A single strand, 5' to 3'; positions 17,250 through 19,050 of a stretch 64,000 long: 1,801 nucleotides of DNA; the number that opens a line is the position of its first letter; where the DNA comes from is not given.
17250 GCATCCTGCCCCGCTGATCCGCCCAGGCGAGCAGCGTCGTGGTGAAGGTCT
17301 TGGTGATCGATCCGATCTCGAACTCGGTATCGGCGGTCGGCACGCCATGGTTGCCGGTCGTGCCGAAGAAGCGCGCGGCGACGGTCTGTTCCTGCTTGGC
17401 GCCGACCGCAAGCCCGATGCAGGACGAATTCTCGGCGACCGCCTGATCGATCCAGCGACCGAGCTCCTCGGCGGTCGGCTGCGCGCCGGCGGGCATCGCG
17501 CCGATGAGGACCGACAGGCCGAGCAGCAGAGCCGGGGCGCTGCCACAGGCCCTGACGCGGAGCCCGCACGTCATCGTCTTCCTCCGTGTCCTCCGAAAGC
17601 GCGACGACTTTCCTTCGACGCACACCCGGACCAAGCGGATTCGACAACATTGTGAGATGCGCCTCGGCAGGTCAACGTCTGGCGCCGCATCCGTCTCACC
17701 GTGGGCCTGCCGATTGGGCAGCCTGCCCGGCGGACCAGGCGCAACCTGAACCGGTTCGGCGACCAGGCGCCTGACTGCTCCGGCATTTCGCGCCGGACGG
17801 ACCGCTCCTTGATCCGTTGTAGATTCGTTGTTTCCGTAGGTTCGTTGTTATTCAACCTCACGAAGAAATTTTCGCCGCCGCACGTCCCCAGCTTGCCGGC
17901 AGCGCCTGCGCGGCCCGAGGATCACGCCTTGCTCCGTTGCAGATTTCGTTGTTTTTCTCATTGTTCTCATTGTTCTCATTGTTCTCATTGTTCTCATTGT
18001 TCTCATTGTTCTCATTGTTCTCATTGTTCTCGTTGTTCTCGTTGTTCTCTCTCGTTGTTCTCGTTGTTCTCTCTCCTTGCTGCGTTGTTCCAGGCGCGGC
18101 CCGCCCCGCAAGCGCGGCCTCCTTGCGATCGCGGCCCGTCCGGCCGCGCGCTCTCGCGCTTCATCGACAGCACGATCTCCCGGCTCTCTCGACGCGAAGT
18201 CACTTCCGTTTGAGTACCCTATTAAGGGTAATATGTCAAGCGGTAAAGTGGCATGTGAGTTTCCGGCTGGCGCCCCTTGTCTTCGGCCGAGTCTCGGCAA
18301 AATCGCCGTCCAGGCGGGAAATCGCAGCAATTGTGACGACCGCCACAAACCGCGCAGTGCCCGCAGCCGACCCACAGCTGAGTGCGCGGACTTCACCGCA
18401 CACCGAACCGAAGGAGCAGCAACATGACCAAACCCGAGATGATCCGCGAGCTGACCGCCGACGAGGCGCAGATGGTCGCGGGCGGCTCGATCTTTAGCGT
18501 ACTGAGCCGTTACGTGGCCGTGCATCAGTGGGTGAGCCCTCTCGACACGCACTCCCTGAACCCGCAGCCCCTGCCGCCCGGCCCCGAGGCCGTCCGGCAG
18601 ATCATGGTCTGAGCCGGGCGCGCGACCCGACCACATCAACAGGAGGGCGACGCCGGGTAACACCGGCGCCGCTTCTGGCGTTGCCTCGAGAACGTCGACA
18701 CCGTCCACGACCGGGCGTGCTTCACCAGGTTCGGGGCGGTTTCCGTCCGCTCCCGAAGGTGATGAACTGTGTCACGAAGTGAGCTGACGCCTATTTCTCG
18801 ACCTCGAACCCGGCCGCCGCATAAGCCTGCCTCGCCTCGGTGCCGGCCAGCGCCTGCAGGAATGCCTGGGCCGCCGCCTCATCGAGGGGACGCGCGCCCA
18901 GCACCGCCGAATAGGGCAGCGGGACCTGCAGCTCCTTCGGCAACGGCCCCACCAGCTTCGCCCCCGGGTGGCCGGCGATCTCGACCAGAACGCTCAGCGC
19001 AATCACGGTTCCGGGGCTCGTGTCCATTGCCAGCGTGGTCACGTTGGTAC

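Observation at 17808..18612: Second GG-leader peptide gene preceded by a (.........)n 9-nt array and 25-bp direct repeats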

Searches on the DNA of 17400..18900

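Call 10: search_rna_families(source=window, start=17400, end=18900, threshold=evalue, max_evalue=1)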
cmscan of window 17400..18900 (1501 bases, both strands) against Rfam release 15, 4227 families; matches with E-value up to 1: 0.
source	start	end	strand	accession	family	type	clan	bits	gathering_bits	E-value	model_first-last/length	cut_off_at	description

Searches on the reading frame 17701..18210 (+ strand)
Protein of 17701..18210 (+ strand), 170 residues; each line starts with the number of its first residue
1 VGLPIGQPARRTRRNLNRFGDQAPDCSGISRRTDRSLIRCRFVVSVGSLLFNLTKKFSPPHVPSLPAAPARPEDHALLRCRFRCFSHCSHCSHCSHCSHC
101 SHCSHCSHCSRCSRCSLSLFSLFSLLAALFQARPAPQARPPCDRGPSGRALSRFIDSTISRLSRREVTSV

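Call 42: search_protein_families(library=pfam, proteins=[window:17701-18210:+], max_evalue=0.001)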
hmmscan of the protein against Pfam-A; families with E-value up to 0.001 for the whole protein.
window:17701-18210:+ (170 aa): 0 families

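Call 72: search_protein_families(library=ncbifam, proteins=[window:17701-18210:+], max_evalue=0.01)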
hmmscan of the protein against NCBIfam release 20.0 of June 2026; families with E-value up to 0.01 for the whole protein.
window:17701-18210:+ (170 aa): 1 family
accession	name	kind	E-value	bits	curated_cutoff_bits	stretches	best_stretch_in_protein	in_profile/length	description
NF038313.3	HisXaaSer_A4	exception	5.3e-07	30.4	55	1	86-113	59-86/93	His-Xaa-Ser repeat protein HxsA4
